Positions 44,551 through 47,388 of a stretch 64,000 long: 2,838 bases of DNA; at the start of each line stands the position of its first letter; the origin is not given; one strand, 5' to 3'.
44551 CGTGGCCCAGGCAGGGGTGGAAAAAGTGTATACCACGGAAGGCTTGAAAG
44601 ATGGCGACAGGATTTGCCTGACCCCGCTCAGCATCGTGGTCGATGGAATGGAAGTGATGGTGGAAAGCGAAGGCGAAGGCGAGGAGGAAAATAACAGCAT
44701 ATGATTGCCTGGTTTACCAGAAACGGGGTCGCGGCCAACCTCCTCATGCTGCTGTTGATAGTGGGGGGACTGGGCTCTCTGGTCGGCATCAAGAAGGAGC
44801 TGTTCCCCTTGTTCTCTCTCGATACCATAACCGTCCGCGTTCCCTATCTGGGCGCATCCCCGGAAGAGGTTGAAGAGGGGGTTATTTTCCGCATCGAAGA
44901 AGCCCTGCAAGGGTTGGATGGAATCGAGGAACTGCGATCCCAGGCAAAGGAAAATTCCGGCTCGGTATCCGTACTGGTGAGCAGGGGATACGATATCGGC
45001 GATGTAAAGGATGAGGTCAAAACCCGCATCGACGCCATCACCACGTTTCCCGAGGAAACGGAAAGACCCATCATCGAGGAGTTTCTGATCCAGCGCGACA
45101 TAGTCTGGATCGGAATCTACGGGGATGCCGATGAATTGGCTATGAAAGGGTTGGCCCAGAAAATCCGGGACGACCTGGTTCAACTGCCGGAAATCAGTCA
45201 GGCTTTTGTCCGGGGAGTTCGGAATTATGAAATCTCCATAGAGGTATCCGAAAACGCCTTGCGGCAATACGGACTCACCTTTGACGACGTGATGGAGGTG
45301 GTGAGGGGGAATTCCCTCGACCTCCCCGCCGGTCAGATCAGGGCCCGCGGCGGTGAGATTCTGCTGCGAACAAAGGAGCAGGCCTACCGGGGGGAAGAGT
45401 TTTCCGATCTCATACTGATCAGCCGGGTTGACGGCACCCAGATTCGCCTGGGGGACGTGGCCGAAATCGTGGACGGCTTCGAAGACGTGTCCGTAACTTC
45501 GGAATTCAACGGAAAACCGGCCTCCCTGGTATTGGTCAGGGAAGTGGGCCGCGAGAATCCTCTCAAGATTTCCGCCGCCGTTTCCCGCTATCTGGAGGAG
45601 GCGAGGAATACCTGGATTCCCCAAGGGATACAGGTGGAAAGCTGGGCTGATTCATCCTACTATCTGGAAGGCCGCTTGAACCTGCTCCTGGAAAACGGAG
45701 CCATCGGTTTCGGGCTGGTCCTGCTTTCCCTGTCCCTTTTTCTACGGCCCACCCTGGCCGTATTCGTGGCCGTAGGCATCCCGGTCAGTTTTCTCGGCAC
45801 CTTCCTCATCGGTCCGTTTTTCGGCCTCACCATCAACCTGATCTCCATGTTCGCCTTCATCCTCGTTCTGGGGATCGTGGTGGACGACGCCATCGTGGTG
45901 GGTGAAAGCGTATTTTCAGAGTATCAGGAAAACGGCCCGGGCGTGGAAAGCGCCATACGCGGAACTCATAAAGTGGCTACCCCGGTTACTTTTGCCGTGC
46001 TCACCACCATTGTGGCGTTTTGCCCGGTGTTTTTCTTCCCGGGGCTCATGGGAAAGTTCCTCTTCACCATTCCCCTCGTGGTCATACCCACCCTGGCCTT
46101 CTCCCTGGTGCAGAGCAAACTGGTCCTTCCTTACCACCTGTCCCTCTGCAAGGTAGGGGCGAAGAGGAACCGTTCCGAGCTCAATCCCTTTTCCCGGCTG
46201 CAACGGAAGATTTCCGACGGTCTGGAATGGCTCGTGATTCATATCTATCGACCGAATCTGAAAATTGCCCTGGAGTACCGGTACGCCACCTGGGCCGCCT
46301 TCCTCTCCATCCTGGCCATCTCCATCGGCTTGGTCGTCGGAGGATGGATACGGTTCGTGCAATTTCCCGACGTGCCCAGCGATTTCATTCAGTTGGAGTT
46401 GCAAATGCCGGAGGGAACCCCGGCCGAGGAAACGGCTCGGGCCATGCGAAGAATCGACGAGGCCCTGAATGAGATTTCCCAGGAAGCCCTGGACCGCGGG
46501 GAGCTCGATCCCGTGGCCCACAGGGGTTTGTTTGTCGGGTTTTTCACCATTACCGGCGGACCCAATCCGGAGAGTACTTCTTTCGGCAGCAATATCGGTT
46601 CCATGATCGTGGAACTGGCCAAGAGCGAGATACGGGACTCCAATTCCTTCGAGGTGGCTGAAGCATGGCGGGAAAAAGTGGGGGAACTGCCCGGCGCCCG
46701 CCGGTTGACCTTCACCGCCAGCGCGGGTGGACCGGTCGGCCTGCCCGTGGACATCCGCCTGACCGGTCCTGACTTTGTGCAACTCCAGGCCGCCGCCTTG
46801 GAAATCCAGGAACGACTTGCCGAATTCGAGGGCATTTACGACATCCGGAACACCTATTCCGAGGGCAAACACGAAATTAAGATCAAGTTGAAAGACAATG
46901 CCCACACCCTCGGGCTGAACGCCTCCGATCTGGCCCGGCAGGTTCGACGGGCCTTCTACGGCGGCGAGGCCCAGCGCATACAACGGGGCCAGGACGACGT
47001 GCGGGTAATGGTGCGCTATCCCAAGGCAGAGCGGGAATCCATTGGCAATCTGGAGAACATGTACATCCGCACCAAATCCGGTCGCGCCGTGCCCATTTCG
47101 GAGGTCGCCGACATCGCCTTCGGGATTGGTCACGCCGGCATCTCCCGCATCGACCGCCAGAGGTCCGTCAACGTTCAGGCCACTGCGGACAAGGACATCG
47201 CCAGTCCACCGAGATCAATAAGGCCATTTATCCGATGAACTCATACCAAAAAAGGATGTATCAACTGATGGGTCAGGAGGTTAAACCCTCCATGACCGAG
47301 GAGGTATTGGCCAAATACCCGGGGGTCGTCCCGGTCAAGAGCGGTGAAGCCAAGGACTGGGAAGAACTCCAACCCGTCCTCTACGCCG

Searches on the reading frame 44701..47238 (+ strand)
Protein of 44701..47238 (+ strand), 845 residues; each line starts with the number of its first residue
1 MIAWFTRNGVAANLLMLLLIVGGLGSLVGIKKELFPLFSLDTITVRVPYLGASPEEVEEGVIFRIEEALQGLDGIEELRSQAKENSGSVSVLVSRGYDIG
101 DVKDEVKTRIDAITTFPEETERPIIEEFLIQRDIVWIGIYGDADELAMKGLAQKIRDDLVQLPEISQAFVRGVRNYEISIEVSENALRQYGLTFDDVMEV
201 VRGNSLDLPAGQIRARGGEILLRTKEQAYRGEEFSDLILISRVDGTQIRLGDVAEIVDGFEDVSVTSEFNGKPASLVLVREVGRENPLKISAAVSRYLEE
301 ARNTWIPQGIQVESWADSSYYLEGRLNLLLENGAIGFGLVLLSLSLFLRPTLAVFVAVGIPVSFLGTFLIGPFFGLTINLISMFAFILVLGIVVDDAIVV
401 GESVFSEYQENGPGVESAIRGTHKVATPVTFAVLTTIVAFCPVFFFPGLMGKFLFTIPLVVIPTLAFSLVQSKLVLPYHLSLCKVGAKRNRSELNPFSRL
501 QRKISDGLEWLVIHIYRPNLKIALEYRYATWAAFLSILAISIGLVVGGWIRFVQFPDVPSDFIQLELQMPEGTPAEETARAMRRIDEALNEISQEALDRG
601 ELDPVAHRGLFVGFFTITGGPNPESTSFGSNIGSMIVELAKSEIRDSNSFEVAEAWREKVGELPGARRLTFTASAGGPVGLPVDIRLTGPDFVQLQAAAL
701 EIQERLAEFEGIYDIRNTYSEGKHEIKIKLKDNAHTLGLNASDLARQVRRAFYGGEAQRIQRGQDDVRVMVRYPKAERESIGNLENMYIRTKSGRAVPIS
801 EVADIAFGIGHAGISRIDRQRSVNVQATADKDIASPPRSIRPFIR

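Call 61: search_protein_families(library=pfam, proteins=[window:44701-47238:+], max_evalue=0.00001)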
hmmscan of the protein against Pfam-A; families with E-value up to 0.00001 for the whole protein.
window:44701-47238:+ (845 aa): 1 family
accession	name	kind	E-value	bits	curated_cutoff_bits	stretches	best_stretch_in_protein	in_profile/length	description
PF00873.25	ACR_tran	-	6.2e-115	385.5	28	1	1-831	1-822/1021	AcrB/AcrD/AcrF family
